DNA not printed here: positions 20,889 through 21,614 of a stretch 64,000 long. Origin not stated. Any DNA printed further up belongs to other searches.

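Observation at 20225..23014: NsrR-controlled stand-alone PAS + diflavin reductase: candidate new nitrosative-stress module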

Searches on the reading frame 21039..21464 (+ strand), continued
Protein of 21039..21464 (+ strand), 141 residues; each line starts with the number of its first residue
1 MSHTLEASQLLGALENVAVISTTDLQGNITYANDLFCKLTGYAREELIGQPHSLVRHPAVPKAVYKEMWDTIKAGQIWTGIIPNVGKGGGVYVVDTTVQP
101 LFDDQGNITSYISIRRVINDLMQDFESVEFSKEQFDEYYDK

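Call 51: search_protein_representatives(alignment_id=A1)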
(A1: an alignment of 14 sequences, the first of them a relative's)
Query: 14 sequences, 141 profile positions. Proteins with E-value up to 0.001 (for the whole library): 110014; up to 1e-10: 55862; up to 1e-30: 2517. The best 150 are listed.
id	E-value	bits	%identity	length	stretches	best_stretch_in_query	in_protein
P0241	1.6e-263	876.8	-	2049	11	12-122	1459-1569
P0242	3.1e-188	632.8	-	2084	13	11-135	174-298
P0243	5.5e-172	580.1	-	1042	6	12-120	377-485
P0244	2.7e-164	555.2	-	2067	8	11-116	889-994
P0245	1.5e-161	546.3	-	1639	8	15-126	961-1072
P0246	3.0e-146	496.7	-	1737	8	10-119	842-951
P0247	6.2e-146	495.7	-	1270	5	11-123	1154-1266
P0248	5.4e-144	489.4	-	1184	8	11-125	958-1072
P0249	1.6e-143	487.9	-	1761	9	12-123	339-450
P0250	5.6e-143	486.1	-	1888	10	12-130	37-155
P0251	1.6e-139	474.9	-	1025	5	8-120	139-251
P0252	6.7e-138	469.7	-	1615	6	11-115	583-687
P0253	8.4e-136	462.9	-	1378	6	8-114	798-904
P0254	1.1e-131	449.6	-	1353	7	8-120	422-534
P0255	8.4e-131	446.7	-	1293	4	12-130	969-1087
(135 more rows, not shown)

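Call 72: search_dna_similar(query=window:21039-21464:+, collection=plasmids, mode=protein, max_evalue=1e-30, max_rows=20)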
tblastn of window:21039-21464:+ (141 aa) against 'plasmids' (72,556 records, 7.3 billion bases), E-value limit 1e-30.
Records with a match: 1; places in all: 1; records where one place covers at least 80% of the query: 1.
Best place of each record, by identity: 60-80% 1.
By first word of the organism name: Rhizobium 1.
By predicted mobility (MOB-suite, as given by PLSDB): non-mobilizable 1.
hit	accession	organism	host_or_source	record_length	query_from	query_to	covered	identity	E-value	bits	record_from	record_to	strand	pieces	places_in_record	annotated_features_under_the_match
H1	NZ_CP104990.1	Rhizobium sp. CC-CFT758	cell culture,agricultural soil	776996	1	135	96%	65.9%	9e-57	196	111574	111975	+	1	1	none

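Call 73: get_annotated_region(hit=H1, flank=7000)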
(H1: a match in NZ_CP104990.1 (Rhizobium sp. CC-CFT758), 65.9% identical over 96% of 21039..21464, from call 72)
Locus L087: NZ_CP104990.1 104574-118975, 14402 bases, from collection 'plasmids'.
description: Rhizobium sp. CC-CFT758 plasmid unnamed2, complete sequence
organism: Rhizobium sp. CC-CFT758 (NCBI taxid 2926709)
taxonomy: Bacteria; Pseudomonadota; Alphaproteobacteria; Hyphomicrobiales; Rhizobiaceae; Rhizobium; Rhizobium sp. CC-CFT758
host: -; source: cell culture,agricultural soil; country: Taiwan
typing (MOB-suite, as given by PLSDB): non-mobilizable
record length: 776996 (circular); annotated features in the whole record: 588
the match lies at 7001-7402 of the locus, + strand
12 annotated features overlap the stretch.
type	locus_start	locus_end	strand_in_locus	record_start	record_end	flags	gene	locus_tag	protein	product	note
CDS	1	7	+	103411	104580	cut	-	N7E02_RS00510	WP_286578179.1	efflux RND transporter periplasmic adaptor subunit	GO:0006810 - transport [Evidence IEA]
CDS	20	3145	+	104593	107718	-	-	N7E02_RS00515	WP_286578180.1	efflux RND transporter permease subunit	GO:0006810 - transport [Evidence IEA]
CDS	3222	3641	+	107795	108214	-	-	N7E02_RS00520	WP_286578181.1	hypothetical protein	-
CDS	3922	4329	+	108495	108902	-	-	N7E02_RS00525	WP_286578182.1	hypothetical protein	-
CDS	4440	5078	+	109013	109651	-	-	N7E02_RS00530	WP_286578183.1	hypothetical protein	-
CDS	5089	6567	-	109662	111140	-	-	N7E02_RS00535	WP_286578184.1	Na+/H+ antiporter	GO:1902600 - proton transmembrane transport [Evidence IEA]; GO:0006885 - regulation of pH [Evidence IEA]; GO:0006814 - ...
CDS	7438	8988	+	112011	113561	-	-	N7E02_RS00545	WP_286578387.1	sulfite reductase flavoprotein subunit alpha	-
CDS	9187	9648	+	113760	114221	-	-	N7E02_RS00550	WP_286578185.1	group III truncated hemoglobin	-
CDS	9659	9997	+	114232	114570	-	-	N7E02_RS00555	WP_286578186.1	ferredoxin FdxA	-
CDS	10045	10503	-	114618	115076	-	-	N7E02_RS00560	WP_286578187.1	Rrf2 family transcriptional regulator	-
CDS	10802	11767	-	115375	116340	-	-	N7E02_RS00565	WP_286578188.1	AraC family transcriptional regulator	GO:0006355 - regulation of DNA-templated transcription [Evidence IEA]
CDS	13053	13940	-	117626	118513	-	-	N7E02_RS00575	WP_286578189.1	LysR family transcriptional regulator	-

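Call 76: find_homologous_proteins(query=L087:7001-7417:+, max_evalue=1e-20)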
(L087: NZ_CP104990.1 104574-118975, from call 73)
Query L087:7001-7417:+ (138 aa): 550 proteins with E <= 1e-20 among 570 candidates; the best 120 are listed.
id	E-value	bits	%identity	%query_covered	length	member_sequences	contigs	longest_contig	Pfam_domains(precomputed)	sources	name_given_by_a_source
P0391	7.9e-76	270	95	93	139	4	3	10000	PF08447.19,PF13426.14,PF13188.14,PF08448.17,PF00989.32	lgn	-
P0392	5.1e-68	245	84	93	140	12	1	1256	PF08447.19,PF13426.14,PF13188.14,PF08448.17,PF00989.32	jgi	-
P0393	3.8e-66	239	82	93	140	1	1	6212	PF08447.19,PF13426.14,PF13188.14,PF00989.32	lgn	-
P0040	1.7e-60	221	75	91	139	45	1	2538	PF08447.19,PF13426.14,PF08448.17,PF00989.32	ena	-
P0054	1.8e-60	221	72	94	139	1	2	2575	PF08447.19,PF13426.14,PF13188.14,PF08448.17,PF00989.32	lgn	-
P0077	2.5e-60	220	72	94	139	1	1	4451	PF08447.19,PF13426.14,PF13188.14,PF08448.17,PF00989.32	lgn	-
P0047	1.8e-59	217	69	97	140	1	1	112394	PF08447.19,PF13426.14,PF08448.17,PF00989.32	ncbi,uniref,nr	ncbi:PAS domain S-box [Pseudomonas cichorii]|uniref:PAS domain S-box n=1 Tax=Pseudomonas cichorii Ta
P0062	2.6e-59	217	71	93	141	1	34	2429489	PF08447.19,PF13426.14,PF08448.17,PF00989.32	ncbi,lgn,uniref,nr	ncbi:PAS domain-containing protein [Serratia liquefaciens]|uniref:PAS domain-containing protein n=1 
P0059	3.6e-59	216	71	93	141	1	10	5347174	PF08447.19,PF13426.14,PF08448.17,PF00989.32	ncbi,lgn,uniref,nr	ncbi:PAS domain-containing protein [Serratia liquefaciens]|uniref:PAS domain-containing protein n=1 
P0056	3.6e-59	216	71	93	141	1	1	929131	PF08447.19,PF13426.14,PF08448.17,PF00989.32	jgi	jgi:PAS domain S-box-containing protein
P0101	5.9e-59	216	69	97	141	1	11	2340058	PF08447.19,PF13426.14,PF08448.17,PF00989.32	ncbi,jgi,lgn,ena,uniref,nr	ncbi:PAS domain-containing protein [Serratia liquefaciens]|uniref:PAS domain-containing protein n=1 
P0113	6.2e-59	216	71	93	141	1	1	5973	PF08447.19,PF13426.14,PF08448.17,PF00989.32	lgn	-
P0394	7.8e-59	215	72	94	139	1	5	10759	PF08447.19,PF13426.14,PF08448.17,PF00989.32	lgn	-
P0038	8.8e-59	215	71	93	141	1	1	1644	PF08447.19,PF13426.14,PF13188.14,PF08448.17,PF00989.32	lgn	-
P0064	9.6e-59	215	70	93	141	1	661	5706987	PF08447.19,PF13426.14,PF08448.17,PF00989.32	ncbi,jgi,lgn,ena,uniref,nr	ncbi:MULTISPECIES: PAS domain-containing protein [Serratia]|jgi:PAS domain S-box-containing protein|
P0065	3.7e-58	213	72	92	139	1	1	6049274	PF08447.19,PF13426.14,PF08448.17,PF00989.32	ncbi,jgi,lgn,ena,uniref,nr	ncbi:PAS domain S-box protein [Pseudomonas sp. W4I3]|uniref:PAS domain-containing protein n=1 Tax=Ps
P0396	3.8e-58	213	70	92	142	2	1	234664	PF08447.19,PF13426.14,PF13188.14,PF08448.17,PF00989.32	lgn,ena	-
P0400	8.3e-58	212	68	93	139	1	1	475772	PF08447.19,PF13426.14,PF00989.32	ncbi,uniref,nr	ncbi:PAS domain S-box protein [Epibacterium sp. SM1969]|uniref:PAS domain S-box protein n=1 Tax=Trit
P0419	9.6e-57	209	70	88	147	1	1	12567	PF08447.19,PF13426.14,PF00989.32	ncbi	ncbi:MAG: PAS domain-containing protein [Cyanobacteria bacterium P01_F01_bin.33]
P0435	6.1e-56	206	70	93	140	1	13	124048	PF08447.19,PF13426.14,PF00989.32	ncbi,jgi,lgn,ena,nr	ncbi:PAS sensor domain-containing protein ['Osedax' symbiont bacterium Rs2_46_30_T18]|nr:PAS sensor 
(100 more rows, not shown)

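Call 77: find_encoding_contigs(protein=P0400, flank=4000, max_places=1)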
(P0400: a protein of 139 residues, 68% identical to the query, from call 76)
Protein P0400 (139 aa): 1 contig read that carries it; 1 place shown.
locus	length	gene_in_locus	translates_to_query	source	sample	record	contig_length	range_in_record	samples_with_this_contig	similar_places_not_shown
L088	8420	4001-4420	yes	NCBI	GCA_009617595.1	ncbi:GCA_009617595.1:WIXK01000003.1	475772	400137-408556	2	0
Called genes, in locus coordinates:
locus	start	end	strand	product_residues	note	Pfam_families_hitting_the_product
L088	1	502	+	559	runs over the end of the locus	PF04273:BLH_phosphatase, PF07992:Pyr_redox_2 (weak)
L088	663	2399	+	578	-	PF00916:Sulfate_transp, PF01740:STAS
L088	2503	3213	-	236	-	PF03009:GDPD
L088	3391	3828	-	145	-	PF22381:Staph_reg_Sar_Rot, PF12802:MarR_2, PF01047:MarR, PF13463:HTH_27 (weak), PF01638:HxlR (weak), PF03551:PadR (weak)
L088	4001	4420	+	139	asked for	PF00989:PAS, PF13426:PAS_9, PF08447:PAS_3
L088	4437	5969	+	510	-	PF00258:Flavodoxin_1, PF00667:FAD_binding_1 (weak), PF00175:NAD_binding_1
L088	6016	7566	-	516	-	PF06808:DctM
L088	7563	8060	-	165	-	PF04290:DctQ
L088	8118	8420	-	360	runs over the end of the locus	PF03480:DctP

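Call 78: find_encoding_contigs(protein=P0435, flank=4000, max_places=1)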
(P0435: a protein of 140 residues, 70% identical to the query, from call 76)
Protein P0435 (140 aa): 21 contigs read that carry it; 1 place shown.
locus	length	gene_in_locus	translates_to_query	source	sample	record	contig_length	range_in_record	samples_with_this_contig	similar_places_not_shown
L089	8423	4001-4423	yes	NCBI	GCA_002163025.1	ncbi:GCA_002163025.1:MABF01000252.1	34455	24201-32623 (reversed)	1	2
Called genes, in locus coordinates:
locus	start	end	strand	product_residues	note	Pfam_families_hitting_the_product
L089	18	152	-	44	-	PF08173:YbgT_YccB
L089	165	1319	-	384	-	PF02322:Cyt_bd_oxida_II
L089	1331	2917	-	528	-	PF01654:Cyt_bd_oxida_I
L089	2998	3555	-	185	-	PF12802:MarR_2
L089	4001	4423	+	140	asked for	PF00989:PAS, PF13426:PAS_9, PF08447:PAS_3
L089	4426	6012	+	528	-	PF00258:Flavodoxin_1, PF00667:FAD_binding_1 (weak), PF00175:NAD_binding_1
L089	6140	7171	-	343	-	PF01435:Peptidase_M48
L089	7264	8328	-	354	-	PF05987:DUF898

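Call 79: find_encoding_contigs(protein=P0419, flank=4000, max_places=1)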
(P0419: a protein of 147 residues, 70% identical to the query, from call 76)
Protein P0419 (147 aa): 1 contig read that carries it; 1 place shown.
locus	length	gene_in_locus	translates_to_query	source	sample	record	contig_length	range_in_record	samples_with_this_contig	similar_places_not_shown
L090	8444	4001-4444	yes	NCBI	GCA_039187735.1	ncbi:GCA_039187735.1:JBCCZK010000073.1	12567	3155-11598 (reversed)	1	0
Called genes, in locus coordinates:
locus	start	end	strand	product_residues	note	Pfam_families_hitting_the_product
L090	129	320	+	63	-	-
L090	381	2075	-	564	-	PF02254:TrkA_N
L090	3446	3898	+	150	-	PF02082:Rrf2, PF12802:MarR_2 (weak)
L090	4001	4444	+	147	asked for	PF00989:PAS, PF13426:PAS_9, PF08447:PAS_3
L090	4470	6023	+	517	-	PF00258:Flavodoxin_1, PF00175:NAD_binding_1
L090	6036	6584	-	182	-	-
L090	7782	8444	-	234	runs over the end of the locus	PF00072:Response_reg, PF00486:Trans_reg_C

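Call 80: find_encoding_contigs(protein=P0396, flank=4000, max_places=1)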
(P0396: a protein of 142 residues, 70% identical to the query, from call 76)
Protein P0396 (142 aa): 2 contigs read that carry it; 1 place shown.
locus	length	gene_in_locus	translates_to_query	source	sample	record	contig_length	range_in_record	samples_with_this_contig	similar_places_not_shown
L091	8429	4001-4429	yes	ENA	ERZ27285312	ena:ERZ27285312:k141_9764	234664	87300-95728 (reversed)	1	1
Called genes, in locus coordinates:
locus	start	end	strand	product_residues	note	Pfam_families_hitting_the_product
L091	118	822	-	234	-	PF00702:Hydrolase, PF13419:HAD_2, PF13242:Hydrolase_like (weak)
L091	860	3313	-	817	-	PF13596:PAS_10 (faint), PF00989:PAS (faint), PF13426:PAS_9 (faint), PF08448:PAS_4, PF08447:PAS_3, PF08448:PAS_4, PF07536:HWE_HK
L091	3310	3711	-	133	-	PF00072:Response_reg (weak)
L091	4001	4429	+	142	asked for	PF00989:PAS, PF13188:PAS_8 (weak), PF08448:PAS_4, PF13426:PAS_9, PF08447:PAS_3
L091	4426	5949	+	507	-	PF00258:Flavodoxin_1, PF00667:FAD_binding_1 (weak), PF00175:NAD_binding_1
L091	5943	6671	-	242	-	PF00005:ABC_tran, PF13304:AAA_21 (faint)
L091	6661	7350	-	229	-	PF00528:BPD_transp_1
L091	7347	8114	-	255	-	PF12849:PBP_like_2 (faint), PF13531:SBP_bac_11, PF01547:SBP_bac_1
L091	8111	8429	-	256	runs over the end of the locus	PF00027:cNMP_binding, PF13545:HTH_Crp_2, PF00325:Crp (faint)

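Call 88: search_protein_families(library=pfam, proteins=[L089:2998-3555:-, L088:3391-3828:-, L090:3446-3898:+, L087:10045-10503:-, L087:9659-9997:+, L087:9187-9648:+], max_evalue=0.001)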
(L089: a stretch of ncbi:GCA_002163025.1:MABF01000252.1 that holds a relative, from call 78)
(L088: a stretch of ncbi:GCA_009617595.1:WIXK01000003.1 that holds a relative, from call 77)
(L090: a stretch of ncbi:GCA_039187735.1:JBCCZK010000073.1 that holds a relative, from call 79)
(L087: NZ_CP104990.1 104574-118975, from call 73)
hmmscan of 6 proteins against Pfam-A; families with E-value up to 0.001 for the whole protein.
L089:2998-3555:- (185 aa): 4 families
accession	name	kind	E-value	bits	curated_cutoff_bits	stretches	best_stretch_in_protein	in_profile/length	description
PF12802.13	MarR_2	-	1.3e-07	32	27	1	22-80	2-60/61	MarR family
PF01047.28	MarR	-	0.00032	21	24.6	1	39-81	16-58/59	MarR family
PF01978.25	TrmB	-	0.00078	19.7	25.6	0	21-85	4-64/68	Sugar-specific transcriptional regulator TrmB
PF08279.18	HTH_11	-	0.00098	19.4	25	0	29-70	4-44/55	HTH domain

L088:3391-3828:- (145 aa): 6 families
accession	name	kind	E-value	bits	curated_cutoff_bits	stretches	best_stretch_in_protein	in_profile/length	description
PF22381.2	Staph_reg_Sar_Rot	-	1.4e-19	70.4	27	1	29-110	3-84/85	Transcriptional regulator SarA/Rot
PF01047.28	MarR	-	1.1e-14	54.5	24.6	1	38-96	1-59/59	MarR family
PF12802.13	MarR_2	-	7e-09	36.2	27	1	36-95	1-61/61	MarR family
PF01638.23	HxlR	-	1.4e-06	28.5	20.8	1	47-110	12-75/91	HxlR-like helix-turn-helix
PF13463.12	HTH_27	-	2.6e-06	28.1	22.2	1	53-104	17-68/68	Winged helix DNA-binding domain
PF03551.20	PadR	-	2.8e-06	27.7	27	1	57-106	19-71/75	Transcriptional regulator PadR-like family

L090:3446-3898:+ (150 aa): 3 families
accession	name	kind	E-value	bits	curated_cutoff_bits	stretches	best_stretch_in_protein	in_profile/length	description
PF02082.26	Rrf2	-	1.7e-32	112.8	30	1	4-132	2-130/132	Iron-dependent Transcriptional regulator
PF12802.13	MarR_2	-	1.9e-06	28.4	27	1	10-58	7-54/61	MarR family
PF09339.16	HTH_IclR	-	0.00027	21.1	22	0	10-56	5-50/52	IclR helix-turn-helix domain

L087:10045-10503:- (152 aa): 3 families
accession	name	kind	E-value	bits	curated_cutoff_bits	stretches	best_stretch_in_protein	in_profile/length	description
PF02082.26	Rrf2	-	1.7e-33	116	30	1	3-130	1-130/132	Iron-dependent Transcriptional regulator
PF13518.12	HTH_28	-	0.00035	21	25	1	11-60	3-50/52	Helix-turn-helix domain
PF00392.27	GntR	-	0.00058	19.9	27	0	20-61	19-61/64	Bacterial regulatory proteins, gntR family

L087:9659-9997:+ (112 aa): 11 families
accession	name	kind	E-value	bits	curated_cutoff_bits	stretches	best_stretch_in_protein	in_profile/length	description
PF11953.13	DUF3470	-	5.3e-13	49.1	23.2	1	67-105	3-41/42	Domain of unknown function (DUF3470)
PF00037.32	Fer4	-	1.6e-09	37.6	21.1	1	34-55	2-23/24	4Fe-4S binding domain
PF12797.12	Fer4_2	-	2.8e-08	33.6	24.5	1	33-52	3-22/22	4Fe-4S binding domain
PF12838.12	Fer4_7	-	5.8e-07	30.3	27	1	8-54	1-52/52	4Fe-4S dicluster domain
PF13187.11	Fer4_9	-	9.2e-07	29.2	27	1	8-55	1-52/52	4Fe-4S dicluster domain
PF12837.12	Fer4_6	-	1e-06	28.8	25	1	37-55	6-24/24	4Fe-4S binding domain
PF13237.11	Fer4_10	-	1.3e-06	28.7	25.5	1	2-51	2-53/53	4Fe-4S dicluster domain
PF13183.11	Fer4_8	-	8.7e-06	26.6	27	0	38-53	3-18/68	4Fe-4S dicluster domain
PF13484.11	Fer4_16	-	2.3e-05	25.5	30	0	39-58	1-20/66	4Fe-4S double cluster binding domain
PF14697.11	Fer4_21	-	0.00018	22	35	0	34-56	2-27/59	4Fe-4S dicluster domain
PF12800.12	Fer4_4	-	0.00019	21.9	24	0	37-52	1-16/17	4Fe-4S binding domain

L087:9187-9648:+ (153 aa): 1 family
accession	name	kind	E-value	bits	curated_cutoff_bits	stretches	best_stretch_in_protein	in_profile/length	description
PF01152.27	Bac_globin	-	0.00033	21.3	21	1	25-115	9-102/121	Bacterial-like globin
